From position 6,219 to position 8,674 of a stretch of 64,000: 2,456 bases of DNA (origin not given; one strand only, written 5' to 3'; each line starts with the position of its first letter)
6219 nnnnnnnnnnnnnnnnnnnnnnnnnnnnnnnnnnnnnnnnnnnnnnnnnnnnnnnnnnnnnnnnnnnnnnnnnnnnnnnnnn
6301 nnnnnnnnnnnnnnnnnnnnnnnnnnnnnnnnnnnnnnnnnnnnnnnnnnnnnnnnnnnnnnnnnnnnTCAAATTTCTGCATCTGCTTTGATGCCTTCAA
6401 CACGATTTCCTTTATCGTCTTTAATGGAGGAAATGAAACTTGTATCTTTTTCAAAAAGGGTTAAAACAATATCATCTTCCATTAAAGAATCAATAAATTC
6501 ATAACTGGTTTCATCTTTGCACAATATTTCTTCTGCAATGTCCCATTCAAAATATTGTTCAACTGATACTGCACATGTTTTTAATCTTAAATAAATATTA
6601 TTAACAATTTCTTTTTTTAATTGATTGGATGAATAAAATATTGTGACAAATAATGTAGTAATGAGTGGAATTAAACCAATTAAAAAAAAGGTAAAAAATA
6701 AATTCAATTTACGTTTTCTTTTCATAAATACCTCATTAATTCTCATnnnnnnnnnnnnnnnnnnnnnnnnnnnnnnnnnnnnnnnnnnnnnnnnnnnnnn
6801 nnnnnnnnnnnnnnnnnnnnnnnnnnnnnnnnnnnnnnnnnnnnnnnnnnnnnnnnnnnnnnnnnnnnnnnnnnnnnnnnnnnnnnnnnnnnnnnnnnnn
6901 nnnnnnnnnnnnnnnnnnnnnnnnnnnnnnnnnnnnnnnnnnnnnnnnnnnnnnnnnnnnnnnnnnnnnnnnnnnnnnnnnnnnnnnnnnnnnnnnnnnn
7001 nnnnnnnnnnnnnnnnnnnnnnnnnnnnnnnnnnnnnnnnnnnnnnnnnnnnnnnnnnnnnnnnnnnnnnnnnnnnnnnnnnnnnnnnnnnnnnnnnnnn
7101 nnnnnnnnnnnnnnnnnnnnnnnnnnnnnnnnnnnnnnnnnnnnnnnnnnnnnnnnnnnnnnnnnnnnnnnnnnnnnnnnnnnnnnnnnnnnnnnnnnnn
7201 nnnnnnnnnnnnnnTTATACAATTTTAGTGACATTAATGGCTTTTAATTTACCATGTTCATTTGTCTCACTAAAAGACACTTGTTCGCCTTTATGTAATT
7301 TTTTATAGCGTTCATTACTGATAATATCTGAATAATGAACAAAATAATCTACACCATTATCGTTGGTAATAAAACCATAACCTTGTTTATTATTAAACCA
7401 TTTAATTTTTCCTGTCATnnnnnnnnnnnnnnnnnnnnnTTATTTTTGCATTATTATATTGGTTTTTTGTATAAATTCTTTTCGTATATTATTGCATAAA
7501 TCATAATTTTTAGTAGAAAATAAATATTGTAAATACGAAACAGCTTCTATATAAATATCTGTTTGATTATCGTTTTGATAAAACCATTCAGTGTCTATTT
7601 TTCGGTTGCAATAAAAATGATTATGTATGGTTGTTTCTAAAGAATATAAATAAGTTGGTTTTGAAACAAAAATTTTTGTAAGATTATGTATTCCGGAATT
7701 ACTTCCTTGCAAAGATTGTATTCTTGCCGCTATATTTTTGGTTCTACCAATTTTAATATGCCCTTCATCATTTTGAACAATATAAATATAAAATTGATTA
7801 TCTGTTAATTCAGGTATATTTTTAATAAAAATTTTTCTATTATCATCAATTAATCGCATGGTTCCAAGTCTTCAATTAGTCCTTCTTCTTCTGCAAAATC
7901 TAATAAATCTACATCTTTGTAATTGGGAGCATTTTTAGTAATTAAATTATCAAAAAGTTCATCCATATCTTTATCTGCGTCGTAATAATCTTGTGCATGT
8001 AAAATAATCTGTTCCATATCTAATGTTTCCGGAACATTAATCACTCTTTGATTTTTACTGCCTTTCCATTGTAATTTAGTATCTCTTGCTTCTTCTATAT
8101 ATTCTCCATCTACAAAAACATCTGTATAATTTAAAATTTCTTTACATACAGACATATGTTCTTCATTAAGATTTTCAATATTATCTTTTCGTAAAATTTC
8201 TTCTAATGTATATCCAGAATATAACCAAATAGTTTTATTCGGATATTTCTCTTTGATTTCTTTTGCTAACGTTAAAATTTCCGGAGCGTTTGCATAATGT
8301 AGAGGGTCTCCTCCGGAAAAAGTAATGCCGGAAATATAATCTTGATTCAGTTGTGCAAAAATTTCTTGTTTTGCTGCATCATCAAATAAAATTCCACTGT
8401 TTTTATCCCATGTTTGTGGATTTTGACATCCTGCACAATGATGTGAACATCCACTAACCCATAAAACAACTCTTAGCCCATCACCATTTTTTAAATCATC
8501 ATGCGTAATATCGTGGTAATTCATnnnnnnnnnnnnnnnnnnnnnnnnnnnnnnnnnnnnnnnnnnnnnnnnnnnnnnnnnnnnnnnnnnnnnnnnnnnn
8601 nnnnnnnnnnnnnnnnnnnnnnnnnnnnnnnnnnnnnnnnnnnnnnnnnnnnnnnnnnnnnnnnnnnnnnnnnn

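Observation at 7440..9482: Orphan nrdG wrapped in three homing endonuclease genes, with no nrdD anywhere in the window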

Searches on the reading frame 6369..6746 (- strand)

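Call 3: search_protein_families(library=pfam, proteins=[window:6369-6746:-], max_evalue=0.01)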
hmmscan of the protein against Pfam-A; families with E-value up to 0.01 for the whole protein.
window:6369-6746:- (125 aa): 1 family
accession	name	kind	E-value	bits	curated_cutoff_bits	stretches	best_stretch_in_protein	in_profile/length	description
PF17202.10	sCache_3_3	-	0.00017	22.3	28.8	1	81-124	6-50/107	Single cache domain 3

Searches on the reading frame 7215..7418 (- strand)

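Call 3: search_protein_families(library=pfam, proteins=[window:7215-7418:-], max_evalue=0.01)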
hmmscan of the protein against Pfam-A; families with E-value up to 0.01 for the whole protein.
window:7215-7418:- (67 aa): 1 family
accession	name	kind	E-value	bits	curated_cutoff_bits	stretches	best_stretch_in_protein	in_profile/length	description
PF00313.28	CSD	-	7e-22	77.5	27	1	1-65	1-65/66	'Cold-shock' DNA-binding domain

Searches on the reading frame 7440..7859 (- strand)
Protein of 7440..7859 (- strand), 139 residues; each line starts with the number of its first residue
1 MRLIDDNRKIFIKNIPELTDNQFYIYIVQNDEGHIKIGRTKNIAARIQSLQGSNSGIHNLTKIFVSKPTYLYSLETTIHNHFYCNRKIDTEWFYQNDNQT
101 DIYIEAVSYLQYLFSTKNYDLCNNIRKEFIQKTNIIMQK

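Call 3: search_protein_families(library=pfam, proteins=[window:7440-7859:-], max_evalue=0.01)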
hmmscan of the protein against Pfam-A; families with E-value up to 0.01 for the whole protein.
window:7440-7859:- (139 aa): 3 families
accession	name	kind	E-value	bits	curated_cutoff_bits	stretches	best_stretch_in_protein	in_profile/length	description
PF10544.15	T5orf172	-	5.2e-09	37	20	1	24-100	2-93/101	T5orf172 domain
PF13455.12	MUG113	-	8.8e-08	33.1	22.3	1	36-100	2-66/73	Meiotically up-regulated gene 113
PF01541.30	GIY-YIG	-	0.0062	17.2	22.6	0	23-100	2-74/78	GIY-YIG catalytic domain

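Call 9: search_protein_families(library=ncbifam, proteins=[window:7440-7859:-], max_evalue=0.01)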
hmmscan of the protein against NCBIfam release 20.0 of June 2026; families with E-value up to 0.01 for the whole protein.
window:7440-7859:- (139 aa): 0 families

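Call 28: search_protein_families(library=phrogs, proteins=[window:7440-7859:-], max_evalue=0.001)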
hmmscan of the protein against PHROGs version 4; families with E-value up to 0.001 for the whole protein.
window:7440-7859:- (139 aa): 4 families
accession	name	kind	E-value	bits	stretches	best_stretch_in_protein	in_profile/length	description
phrog_8130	-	unknown function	7.9e-12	45.9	1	19-100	177-255/434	-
phrog_4284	-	unknown function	8e-09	36.5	1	20-97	82-155/171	-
phrog_5032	-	unknown function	8.9e-07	29.7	1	20-115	75-169/178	-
phrog_18411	-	DNA, RNA and nucleotide metabolism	1.9e-06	28.7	1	22-120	4-94/236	homing endonuclease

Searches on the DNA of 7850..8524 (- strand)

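Call 40: search_rna_families(sources=[L012, L008, L097, L007], threshold=gathering)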
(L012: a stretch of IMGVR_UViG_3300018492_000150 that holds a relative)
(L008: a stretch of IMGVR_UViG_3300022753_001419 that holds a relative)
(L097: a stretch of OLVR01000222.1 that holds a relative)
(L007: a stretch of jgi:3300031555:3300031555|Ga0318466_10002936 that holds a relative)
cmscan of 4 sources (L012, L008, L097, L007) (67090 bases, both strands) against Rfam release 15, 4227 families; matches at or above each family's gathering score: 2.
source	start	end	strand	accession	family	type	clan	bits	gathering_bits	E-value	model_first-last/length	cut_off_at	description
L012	14149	14222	+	RF00005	tRNA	Gene; tRNA;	CL00001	70.1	29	3e-13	1-71/71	no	tRNA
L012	13969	14041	+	RF00005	tRNA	Gene; tRNA;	CL00001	60.1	29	1.7e-10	1-71/71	no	tRNA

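Call 42: search_rna_families(source=L012, start=8650, end=9100, threshold=evalue, max_evalue=1, show_alignments=1)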
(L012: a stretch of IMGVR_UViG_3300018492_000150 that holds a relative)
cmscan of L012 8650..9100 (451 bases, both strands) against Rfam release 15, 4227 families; matches with E-value up to 1: 0.
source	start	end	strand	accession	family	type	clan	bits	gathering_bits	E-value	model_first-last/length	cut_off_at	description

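Call 43: search_rna_families(source=L008, start=1380, end=2450, threshold=evalue, max_evalue=1)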
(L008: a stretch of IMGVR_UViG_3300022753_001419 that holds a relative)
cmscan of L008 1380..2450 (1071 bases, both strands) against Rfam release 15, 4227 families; matches with E-value up to 1: 1.
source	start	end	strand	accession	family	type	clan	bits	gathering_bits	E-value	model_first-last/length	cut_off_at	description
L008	1646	1751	-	RF01505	Afu_264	Gene; snRNA; snoRNA; CD-box;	-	19.6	40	0.43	1-103/103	no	A. fumigatus snoRNA Afu_264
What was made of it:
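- Tried and rejected: Rfam found no group I intron in the intervening sequences at the PMG|C site of L008 and L012 (calls 40, 42, 43).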
